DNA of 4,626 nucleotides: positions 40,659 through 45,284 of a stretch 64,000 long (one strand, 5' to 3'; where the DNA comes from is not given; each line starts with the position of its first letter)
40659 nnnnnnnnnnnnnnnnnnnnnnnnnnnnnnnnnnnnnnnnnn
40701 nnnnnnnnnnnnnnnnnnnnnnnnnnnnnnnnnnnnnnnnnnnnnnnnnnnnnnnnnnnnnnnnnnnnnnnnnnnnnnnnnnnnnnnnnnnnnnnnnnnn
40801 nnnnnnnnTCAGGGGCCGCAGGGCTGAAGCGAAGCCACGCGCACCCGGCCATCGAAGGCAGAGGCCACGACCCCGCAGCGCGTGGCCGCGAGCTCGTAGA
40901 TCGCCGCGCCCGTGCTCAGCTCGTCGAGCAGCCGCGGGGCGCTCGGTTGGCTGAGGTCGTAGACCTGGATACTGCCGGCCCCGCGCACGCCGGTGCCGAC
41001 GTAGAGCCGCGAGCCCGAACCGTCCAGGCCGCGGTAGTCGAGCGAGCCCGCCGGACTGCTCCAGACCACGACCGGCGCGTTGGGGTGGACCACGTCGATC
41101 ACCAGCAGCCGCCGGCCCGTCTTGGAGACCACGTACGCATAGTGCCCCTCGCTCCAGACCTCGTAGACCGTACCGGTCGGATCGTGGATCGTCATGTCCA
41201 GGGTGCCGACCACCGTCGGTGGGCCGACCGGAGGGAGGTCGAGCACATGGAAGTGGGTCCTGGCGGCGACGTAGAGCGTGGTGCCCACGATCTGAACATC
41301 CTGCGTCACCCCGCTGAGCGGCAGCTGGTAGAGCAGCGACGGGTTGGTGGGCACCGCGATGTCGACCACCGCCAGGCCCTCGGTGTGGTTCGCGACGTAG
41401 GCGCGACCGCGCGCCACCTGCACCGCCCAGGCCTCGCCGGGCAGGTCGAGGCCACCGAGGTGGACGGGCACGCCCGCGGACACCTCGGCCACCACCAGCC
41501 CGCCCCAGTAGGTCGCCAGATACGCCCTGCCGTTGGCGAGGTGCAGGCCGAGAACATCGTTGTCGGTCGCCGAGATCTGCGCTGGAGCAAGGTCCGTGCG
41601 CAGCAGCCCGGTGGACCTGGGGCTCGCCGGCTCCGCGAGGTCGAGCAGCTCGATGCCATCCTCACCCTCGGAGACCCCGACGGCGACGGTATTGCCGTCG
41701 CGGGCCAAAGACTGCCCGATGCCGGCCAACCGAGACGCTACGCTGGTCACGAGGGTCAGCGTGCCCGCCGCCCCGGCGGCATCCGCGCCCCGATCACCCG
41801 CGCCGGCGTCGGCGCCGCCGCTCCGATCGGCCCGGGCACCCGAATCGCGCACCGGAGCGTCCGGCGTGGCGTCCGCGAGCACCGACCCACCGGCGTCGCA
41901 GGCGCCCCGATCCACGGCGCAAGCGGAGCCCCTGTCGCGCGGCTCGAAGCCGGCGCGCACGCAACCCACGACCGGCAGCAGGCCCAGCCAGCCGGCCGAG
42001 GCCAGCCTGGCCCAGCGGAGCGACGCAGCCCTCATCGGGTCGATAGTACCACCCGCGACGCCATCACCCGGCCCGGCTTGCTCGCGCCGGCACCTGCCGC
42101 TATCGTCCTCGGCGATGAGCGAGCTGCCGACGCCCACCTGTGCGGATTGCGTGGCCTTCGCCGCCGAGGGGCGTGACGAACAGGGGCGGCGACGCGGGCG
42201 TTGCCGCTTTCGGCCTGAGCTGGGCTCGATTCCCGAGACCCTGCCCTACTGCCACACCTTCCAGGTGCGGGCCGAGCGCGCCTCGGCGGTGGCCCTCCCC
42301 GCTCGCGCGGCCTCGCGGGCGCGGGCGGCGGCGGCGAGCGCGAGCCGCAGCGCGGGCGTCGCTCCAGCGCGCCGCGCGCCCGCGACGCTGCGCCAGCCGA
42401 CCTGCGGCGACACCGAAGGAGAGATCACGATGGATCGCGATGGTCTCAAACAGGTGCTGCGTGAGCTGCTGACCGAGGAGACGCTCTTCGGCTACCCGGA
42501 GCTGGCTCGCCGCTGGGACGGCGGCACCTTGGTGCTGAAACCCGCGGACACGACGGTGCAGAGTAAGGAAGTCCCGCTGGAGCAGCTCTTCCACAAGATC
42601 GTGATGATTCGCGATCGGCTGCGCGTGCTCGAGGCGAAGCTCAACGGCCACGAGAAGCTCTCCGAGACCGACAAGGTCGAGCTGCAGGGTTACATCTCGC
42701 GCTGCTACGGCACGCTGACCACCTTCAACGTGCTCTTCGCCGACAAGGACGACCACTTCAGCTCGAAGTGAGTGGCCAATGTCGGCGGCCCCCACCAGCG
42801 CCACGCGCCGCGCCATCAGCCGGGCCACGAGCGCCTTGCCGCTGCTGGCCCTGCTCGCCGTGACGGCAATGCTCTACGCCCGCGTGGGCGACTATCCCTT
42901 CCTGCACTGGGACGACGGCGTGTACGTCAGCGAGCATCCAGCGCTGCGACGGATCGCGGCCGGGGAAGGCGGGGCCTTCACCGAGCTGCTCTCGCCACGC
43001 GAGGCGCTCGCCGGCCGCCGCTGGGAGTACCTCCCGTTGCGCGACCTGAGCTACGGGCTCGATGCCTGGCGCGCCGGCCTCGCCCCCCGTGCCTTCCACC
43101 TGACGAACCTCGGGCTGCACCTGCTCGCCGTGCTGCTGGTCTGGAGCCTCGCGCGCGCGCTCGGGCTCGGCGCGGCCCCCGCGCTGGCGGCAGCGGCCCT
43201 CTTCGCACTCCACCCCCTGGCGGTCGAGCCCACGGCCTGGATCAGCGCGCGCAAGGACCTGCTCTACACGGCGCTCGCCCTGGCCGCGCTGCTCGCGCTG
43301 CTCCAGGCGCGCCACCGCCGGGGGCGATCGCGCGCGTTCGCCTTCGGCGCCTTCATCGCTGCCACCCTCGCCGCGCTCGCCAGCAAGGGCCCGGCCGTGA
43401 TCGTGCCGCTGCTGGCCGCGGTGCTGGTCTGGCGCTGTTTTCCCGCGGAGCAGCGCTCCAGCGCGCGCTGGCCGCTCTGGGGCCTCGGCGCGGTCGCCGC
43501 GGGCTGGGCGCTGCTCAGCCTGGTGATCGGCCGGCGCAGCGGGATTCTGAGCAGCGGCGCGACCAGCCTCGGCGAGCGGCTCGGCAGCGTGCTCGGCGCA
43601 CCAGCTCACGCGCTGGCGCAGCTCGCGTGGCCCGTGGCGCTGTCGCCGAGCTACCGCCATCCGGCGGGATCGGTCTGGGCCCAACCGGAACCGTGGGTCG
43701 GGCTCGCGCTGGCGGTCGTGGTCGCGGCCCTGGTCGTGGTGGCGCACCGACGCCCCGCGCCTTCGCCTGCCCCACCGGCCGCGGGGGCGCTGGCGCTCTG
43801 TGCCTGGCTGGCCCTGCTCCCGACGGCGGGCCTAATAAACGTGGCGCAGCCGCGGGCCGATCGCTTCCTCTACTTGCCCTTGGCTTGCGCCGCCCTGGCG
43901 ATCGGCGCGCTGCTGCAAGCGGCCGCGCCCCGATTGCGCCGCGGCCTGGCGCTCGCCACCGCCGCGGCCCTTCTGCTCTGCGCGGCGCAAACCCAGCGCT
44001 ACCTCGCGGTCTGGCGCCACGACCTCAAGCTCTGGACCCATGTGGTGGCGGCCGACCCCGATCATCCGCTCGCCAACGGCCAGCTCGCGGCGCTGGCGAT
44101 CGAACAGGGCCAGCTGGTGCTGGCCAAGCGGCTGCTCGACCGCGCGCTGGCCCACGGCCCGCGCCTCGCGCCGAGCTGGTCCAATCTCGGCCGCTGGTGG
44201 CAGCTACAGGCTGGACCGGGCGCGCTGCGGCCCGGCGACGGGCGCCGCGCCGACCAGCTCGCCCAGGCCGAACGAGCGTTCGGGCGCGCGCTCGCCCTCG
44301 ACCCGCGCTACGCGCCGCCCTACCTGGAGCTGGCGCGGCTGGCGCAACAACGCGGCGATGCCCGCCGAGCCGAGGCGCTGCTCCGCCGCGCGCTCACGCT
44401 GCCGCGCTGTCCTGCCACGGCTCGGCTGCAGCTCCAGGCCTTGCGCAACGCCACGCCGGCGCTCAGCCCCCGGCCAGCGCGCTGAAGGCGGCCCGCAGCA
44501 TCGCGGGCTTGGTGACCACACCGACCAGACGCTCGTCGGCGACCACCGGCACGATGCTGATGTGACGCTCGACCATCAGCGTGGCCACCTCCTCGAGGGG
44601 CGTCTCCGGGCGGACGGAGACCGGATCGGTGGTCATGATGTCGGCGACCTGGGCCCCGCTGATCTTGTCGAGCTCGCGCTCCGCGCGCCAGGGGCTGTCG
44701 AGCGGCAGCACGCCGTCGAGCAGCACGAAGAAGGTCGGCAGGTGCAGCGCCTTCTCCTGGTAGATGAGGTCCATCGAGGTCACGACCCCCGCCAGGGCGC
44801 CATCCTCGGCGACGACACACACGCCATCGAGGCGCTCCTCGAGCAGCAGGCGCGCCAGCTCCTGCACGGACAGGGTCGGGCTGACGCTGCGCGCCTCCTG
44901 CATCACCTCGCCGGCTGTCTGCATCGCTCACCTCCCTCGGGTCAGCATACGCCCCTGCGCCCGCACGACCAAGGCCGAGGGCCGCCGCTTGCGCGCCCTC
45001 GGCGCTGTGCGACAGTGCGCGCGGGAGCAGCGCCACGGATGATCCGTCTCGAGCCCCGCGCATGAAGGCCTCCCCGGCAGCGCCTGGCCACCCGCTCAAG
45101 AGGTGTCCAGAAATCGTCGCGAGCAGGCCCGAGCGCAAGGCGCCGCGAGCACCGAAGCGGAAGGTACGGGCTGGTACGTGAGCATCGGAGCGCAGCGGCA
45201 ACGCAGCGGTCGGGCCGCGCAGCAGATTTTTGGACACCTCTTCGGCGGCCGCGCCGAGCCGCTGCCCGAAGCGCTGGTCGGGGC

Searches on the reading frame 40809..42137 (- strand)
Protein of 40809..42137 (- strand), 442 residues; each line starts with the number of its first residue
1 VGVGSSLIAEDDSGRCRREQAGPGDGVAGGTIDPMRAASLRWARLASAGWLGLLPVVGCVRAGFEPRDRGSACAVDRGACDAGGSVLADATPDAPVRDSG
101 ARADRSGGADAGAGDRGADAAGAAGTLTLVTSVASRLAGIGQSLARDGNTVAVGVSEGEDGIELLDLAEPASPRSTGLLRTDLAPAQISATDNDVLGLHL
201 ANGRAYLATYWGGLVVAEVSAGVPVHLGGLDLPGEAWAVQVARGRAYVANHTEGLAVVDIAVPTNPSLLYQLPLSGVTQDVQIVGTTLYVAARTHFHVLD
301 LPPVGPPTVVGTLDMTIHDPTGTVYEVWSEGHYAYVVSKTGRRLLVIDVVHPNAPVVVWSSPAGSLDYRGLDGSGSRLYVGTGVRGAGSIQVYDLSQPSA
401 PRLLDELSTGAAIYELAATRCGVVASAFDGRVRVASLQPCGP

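Call 89: search_protein_families(library=pfam, proteins=[window:40809-42137:-], max_evalue=0.00001)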
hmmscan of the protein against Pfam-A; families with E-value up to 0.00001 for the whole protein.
window:40809-42137:- (442 aa): 1 family
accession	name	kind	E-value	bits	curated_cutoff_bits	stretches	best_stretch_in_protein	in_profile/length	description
PF08309.17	LVIVD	-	2.9e-14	52.5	20.2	0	233-268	1-36/42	LVIVD repeat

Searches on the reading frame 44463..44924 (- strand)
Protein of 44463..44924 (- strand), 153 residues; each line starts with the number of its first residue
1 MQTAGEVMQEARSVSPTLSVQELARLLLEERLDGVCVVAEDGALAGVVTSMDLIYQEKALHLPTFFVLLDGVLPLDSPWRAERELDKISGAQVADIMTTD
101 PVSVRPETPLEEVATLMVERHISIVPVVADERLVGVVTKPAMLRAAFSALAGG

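Call 88: search_protein_families(library=pfam, proteins=[window:44463-44924:-], max_evalue=0.001)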
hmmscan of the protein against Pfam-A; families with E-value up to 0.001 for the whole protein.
window:44463-44924:- (153 aa): 1 family
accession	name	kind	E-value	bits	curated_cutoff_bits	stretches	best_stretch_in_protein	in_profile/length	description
PF00571.33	CBS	-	2.7e-25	88.9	24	2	93-145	1-54/57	CBS domain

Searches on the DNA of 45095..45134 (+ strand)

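Call 92: search_dna_similar(query=window:45095-45134:+, collection=plasmids, mode=distant, max_evalue=10, max_rows=15)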
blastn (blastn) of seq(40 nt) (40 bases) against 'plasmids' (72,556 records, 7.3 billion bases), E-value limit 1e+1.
Records with a match: 7; places in all: 7; records where one place covers at least 80% of the query: 0.
Best place of each record, by identity: >=99% 3; 95-99% 2; 90-95% 2.
By first word of the organism name: Streptomyces 2; Halorussus 1; Aminobacter 1; Miltoncostaea 1; Salinibaculum 1; Mesorhizobium 1.
By predicted mobility (MOB-suite, as given by PLSDB): non-mobilizable 7.
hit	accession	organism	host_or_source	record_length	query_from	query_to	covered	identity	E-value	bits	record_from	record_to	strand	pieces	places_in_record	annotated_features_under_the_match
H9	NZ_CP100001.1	Halorussus vallis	cell culture,saline soil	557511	14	37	60%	91.7%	2e+0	36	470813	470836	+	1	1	hypothetical protein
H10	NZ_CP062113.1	Aminobacter sp. SR38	bacterial pure culture,soil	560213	13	35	57%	91.3%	6e+0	34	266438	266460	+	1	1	ABC transporter permease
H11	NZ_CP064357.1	Miltoncostaea oceani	pure culture,marine sediment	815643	20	40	53%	95.2%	6e+0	35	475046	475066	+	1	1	diguanylate cyclase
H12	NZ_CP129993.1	Salinibaculum sp. KK48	cell culture,sediment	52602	7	27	53%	95.2%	6e+0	35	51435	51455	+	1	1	hypothetical protein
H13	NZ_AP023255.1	Mesorhizobium sp. 131-3-5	Lotus japonicus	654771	20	37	45%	100.0%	6e+0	34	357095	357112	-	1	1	none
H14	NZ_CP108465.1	Streptomyces sp. NBC_01260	-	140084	22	39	45%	100.0%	6e+0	34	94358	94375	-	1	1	acyl-CoA dehydrogenase family protein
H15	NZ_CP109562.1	Streptomyces sp. NBC_01383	-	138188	22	39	45%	100.0%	6e+0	34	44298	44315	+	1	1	acyl-CoA dehydrogenase family protein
